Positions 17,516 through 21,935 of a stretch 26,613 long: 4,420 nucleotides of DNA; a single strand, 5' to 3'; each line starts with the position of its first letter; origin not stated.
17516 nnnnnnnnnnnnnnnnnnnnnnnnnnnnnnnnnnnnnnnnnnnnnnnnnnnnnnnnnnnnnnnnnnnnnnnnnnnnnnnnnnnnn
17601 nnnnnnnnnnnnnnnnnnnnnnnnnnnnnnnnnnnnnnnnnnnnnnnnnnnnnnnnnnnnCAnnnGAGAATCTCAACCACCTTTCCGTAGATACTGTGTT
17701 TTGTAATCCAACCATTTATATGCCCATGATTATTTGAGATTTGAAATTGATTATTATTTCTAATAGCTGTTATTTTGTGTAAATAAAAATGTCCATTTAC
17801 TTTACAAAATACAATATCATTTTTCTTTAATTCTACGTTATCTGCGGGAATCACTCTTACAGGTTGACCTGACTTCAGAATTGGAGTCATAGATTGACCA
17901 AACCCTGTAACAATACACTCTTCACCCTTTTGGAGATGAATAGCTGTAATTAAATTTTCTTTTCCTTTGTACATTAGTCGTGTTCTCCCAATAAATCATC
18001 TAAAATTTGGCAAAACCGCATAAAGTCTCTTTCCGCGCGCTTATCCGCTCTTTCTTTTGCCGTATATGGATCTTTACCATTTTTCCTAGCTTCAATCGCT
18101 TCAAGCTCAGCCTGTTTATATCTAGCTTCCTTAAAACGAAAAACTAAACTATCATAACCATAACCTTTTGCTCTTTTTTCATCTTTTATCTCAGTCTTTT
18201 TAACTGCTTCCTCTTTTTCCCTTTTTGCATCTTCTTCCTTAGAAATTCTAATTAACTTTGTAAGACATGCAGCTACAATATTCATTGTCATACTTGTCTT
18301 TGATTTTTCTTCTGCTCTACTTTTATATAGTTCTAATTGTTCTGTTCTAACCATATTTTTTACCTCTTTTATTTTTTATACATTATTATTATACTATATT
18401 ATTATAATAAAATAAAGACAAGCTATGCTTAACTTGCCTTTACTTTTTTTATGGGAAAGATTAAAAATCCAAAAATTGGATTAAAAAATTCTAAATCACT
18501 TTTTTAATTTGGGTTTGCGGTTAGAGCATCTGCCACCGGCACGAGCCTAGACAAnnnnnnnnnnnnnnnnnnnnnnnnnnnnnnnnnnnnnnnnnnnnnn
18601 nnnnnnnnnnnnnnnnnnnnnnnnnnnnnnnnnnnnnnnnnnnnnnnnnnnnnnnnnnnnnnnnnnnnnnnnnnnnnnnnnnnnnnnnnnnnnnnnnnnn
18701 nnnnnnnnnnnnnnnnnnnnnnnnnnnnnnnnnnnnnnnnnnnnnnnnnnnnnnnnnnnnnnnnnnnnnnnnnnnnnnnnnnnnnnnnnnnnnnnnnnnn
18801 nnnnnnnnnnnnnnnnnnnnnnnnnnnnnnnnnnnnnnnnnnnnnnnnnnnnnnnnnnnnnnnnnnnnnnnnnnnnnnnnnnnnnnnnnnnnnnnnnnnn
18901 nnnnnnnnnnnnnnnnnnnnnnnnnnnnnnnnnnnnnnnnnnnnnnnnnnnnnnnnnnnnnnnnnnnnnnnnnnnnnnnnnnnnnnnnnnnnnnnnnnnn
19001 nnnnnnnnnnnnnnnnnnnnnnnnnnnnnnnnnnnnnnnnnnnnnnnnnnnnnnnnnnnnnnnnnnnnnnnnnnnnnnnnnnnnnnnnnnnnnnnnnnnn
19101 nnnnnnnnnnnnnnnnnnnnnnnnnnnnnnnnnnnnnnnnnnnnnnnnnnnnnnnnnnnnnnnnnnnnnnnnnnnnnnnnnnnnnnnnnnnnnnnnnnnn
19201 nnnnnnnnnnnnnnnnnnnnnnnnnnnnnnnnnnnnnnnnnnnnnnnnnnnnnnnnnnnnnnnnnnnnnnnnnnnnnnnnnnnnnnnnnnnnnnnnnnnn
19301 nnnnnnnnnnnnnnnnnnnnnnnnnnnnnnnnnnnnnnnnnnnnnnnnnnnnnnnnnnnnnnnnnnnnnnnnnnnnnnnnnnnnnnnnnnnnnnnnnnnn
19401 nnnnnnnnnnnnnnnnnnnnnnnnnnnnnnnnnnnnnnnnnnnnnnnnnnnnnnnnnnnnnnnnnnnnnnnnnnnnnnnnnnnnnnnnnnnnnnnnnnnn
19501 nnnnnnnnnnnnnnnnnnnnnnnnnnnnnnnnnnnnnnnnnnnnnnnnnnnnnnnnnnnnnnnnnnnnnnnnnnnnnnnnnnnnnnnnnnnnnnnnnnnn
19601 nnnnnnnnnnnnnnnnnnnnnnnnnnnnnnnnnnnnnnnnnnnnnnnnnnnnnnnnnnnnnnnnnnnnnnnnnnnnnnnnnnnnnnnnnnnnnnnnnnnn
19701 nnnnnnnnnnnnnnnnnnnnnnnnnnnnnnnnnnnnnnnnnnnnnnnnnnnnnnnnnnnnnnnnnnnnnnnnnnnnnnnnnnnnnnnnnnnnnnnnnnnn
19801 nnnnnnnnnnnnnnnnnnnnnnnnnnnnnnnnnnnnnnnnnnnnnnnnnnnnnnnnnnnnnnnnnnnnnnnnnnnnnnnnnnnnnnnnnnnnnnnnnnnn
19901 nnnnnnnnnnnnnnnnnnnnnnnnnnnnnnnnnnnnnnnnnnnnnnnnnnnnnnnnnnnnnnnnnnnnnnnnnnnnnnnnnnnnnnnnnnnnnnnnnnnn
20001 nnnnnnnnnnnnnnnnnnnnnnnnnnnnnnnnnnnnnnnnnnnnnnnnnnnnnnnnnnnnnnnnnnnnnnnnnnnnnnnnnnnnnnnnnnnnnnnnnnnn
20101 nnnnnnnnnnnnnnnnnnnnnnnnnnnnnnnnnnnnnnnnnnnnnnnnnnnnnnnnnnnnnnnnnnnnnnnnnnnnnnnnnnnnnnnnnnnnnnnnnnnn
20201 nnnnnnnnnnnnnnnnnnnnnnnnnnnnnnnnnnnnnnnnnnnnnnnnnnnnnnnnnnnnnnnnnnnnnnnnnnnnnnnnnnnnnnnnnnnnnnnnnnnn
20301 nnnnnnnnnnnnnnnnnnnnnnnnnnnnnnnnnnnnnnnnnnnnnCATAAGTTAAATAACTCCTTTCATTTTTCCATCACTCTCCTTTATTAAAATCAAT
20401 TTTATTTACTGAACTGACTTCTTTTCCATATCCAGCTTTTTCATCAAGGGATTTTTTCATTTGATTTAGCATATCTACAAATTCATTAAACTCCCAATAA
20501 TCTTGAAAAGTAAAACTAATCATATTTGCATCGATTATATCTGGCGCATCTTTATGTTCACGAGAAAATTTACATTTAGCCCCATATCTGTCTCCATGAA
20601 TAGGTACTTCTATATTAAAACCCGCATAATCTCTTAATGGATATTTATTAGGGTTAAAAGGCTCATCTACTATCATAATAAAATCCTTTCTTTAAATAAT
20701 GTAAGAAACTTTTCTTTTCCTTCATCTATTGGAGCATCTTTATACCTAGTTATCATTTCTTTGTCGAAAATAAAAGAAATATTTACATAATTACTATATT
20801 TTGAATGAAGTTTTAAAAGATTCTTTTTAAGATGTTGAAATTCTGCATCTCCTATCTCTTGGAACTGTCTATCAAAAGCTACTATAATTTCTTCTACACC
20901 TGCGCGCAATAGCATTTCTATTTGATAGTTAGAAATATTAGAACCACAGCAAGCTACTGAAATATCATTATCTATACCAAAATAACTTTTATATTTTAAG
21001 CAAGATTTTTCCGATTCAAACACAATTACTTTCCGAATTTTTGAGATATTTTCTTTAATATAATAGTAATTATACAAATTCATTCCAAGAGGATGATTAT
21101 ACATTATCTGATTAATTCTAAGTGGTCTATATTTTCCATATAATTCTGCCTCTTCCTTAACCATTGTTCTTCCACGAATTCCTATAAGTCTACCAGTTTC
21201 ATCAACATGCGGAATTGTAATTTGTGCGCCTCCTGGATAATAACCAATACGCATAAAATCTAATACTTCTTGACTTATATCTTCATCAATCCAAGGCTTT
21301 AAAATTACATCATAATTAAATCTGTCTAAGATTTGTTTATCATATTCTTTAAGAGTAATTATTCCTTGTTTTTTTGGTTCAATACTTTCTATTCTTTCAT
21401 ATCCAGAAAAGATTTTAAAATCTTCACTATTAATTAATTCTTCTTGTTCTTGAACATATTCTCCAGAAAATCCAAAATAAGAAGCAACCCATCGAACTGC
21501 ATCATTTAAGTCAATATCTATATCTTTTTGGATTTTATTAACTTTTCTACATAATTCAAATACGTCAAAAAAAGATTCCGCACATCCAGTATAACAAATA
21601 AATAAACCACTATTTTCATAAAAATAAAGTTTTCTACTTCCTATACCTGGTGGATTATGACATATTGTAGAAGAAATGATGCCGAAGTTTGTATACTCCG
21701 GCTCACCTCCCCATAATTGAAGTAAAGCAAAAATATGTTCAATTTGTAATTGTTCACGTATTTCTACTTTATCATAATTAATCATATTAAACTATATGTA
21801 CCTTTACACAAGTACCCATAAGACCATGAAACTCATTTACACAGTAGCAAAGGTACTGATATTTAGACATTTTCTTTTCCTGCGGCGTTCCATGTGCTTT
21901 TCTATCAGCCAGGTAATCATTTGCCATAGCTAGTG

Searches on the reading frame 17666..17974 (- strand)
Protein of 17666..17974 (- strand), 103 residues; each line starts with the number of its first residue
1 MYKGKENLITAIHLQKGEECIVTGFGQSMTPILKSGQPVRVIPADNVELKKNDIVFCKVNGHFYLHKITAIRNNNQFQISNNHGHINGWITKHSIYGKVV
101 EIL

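Call 10: search_protein_families(library=phrogs, max_evalue=0.001, proteins=[window:17666-17974:-])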
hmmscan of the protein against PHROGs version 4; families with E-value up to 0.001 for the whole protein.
window:17666-17974:- (103 aa): 1 family
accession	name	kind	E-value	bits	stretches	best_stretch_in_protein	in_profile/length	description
phrog_6201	-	transcription regulation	0.00016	22.5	1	13-100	22-112/121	CI-like repressor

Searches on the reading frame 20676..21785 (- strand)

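Call 10: search_protein_families(library=phrogs, max_evalue=0.001, proteins=[window:20676-21785:-])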
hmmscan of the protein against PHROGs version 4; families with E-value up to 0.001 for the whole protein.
window:20676-21785:- (370 aa): 3 families
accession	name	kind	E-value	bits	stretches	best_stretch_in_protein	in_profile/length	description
phrog_47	-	DNA, RNA and nucleotide metabolism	1.5e-32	114.1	1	38-307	54-284/947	DNA primase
phrog_33561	-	unknown function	2.9e-16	60.9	1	272-367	10-109/139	-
phrog_6444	-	DNA, RNA and nucleotide metabolism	1e-06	28.9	1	189-305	204-310/577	DNA primase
